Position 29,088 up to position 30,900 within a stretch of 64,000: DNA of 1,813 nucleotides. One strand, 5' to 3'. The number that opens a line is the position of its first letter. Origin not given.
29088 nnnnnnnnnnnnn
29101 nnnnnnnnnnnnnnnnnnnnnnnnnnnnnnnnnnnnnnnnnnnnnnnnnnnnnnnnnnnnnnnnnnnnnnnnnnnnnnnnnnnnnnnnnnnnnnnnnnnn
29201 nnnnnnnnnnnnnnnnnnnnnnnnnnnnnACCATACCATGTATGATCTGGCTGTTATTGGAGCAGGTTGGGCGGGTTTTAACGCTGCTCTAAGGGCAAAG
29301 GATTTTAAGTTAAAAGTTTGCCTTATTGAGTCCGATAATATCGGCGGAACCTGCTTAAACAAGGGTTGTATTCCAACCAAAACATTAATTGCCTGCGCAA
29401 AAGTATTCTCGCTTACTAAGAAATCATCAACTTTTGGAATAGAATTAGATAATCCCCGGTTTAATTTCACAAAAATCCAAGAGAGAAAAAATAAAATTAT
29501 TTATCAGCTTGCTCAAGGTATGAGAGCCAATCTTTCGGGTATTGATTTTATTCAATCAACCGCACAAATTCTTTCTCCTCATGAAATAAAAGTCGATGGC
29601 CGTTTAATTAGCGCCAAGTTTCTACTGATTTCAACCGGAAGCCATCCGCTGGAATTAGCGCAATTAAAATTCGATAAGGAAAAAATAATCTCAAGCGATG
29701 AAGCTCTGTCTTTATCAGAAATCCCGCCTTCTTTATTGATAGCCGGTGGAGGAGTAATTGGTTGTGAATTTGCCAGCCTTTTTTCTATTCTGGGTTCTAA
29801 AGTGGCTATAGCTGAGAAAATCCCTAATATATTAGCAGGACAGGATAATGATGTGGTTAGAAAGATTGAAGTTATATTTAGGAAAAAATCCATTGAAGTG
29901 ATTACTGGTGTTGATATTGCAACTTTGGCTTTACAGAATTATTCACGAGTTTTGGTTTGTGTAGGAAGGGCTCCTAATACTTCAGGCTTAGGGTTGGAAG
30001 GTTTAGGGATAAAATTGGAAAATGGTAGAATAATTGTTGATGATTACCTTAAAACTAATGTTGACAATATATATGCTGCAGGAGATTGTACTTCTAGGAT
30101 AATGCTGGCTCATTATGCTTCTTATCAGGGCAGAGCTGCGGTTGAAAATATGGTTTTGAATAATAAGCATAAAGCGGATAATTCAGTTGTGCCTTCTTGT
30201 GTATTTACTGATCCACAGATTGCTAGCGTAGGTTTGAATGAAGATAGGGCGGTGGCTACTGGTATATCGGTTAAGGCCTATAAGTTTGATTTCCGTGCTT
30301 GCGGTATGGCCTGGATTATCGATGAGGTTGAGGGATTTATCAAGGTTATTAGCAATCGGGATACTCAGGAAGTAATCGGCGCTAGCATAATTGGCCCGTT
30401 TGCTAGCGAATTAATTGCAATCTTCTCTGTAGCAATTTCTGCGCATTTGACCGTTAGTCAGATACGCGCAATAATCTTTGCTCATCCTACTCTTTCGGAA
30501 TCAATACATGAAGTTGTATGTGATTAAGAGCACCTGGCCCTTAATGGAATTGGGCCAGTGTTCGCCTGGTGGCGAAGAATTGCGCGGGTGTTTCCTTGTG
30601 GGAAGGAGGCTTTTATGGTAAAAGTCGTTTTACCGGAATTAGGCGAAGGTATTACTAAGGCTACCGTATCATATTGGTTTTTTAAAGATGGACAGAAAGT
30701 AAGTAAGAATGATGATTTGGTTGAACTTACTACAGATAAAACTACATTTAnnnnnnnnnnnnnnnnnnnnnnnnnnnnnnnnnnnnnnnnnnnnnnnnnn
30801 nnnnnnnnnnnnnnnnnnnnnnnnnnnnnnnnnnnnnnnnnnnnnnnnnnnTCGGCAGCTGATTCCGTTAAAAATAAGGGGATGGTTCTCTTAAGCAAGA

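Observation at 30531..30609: Tandem one-and-a-half copies of the leader motif in front of an orphan lipoyl-domain protein downstream of lpdA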

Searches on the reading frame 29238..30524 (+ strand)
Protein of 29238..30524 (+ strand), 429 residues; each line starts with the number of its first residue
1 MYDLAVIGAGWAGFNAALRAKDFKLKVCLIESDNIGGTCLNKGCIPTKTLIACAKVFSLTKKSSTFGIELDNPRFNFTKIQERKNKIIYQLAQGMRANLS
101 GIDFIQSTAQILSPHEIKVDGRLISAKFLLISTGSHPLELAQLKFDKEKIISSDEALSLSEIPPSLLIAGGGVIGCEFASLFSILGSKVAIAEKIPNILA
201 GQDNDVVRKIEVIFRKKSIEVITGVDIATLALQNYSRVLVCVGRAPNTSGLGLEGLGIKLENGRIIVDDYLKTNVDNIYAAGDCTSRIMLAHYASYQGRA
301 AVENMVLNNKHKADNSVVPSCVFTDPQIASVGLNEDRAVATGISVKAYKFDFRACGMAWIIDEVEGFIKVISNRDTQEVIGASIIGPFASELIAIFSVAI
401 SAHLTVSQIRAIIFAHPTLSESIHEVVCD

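Call 35: search_protein_families(library=pfam, proteins=[window:29238-30524:+])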
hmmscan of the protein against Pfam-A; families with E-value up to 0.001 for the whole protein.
window:29238-30524:+ (429 aa): 9 families
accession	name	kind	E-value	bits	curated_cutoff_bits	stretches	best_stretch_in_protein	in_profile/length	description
PF07992.20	Pyr_redox_2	-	3.2e-55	188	26.1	1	2-298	1-291/291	Pyridine nucleotide-disulphide oxidoreductase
PF02852.28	Pyr_redox_dim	-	1.3e-33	115.9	25.3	1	318-425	1-108/110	Pyridine nucleotide-disulphide oxidoreductase, dimerisation domain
PF00070.33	Pyr_redox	-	1.5e-14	54.7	22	1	166-228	2-64/82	Pyridine nucleotide-disulphide oxidoreductase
PF01134.28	GIDA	-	6.8e-07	29.1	22.1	1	3-53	1-49/391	Glucose inhibited division protein A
PF13738.12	Pyr_redox_3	-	5.7e-06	26.2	30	1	6-282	2-305/305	Pyridine nucleotide-disulphide oxidoreductase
PF01262.27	AlaDh_PNT_C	-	6e-05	23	23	0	165-216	30-82/214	Alanine dehydrogenase/PNT, C-terminal domain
PF00890.30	FAD_binding_2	-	0.00031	20.5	20.4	0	3-33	1-31/414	FAD binding domain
PF12831.13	FAD_oxidored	-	0.00048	20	27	1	3-42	1-41/416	FAD dependent oxidoreductase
PF13450.12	NAD_binding_8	-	0.0008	20.1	21.9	0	6-39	1-35/68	NAD(P)-binding Rossmann-like domain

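Call 43: search_protein_families(library=ncbifam, proteins=[window:29238-30524:+])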
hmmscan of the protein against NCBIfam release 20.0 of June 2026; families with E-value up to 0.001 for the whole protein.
window:29238-30524:+ (429 aa): 48 families (the best 25 are shown)
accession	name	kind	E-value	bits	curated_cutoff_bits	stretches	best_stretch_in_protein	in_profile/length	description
TIGR01350.1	lipoamide_DH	equivalog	9.8e-133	443.2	408.8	1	1-427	1-451/461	dihydrolipoyl dehydrogenase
TIGR02053.1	MerA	equivalog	3.5e-94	316.4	454.45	1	2-424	1-447/465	mercury(II) reductase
NF004991.0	PRK06370.1-3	subfamily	2.8e-90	303.3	620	1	1-426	35-483/509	FAD-containing oxidoreductase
NF004945.0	PRK06292.2-3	equivalog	1.3e-87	294.6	494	1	2-424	4-446/457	dihydrolipoyl dehydrogenase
NF004776.0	PRK06116.1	equivalog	3.5e-85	286.7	480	1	2-422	5-445/450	glutathione-disulfide reductase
NF004947.0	PRK06292.2-5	equivalog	5e-85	286.2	592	1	2-424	4-452/474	dihydrolipoyl dehydrogenase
NF005883.0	PRK07845.1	equivalog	1.1e-83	281.8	479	1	3-426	4-455/466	NAD(P)H-quinone dehydrogenase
NF004992.0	PRK06370.1-4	equivalog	4e-81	272.8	629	1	2-426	5-451/459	FAD-containing oxidoreductase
NF005884.0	PRK07846.1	equivalog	3e-80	270.1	501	1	2-424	4-445/454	mycothione reductase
NF004943.0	PRK06292.2-1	equivalog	3.3e-79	266.8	432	1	2-425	4-450/456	dihydrolipoyl dehydrogenase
TIGR01424.1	gluta_reduc_2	equivalog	6.7e-79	265.5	606.05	1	2-423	3-442/446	glutathione-disulfide reductase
NF003585.0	PRK05249.1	equivalog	8.4e-79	265.3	465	1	2-422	7-449/464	Si-specific NAD(P)(+) transhydrogenase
TIGR03452.1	mycothione_red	equivalog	1.8e-72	244.7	635.65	1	2-424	3-446/452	mycothione reductase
NF004946.0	PRK06292.2-4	subfamily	3.3e-71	240.5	634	2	237-425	277-465/487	dihydrolipoyl dehydrogenase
NF004939.0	PRK06292.1-1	equivalog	7.8e-70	235.9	435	1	2-425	6-453/476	dihydrolipoyl dehydrogenase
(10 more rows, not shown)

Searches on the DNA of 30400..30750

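Call 9: search_rna_families(source=window, start=30400, end=30750, threshold=evalue, max_evalue=10)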
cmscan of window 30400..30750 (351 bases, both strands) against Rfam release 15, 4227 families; matches with E-value up to 10: 3.
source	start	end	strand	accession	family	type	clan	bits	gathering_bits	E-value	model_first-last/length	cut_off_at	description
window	30419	30461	-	RF00026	U6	Gene; snRNA; splicing;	CL00009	14.6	44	0.45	1-50/105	no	U6 spliceosomal RNA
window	30705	30728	+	RF00276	SNORD52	Gene; snRNA; snoRNA; CD-box;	CL00063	14.4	45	2.5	1-67/67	no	Small nucleolar RNA SNORD52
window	30599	30735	+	RF01969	RMST_8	Gene; lncRNA;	-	11.5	80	9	1-143/143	no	Rhabdomyosarcoma 2 associated transcript conserved region 8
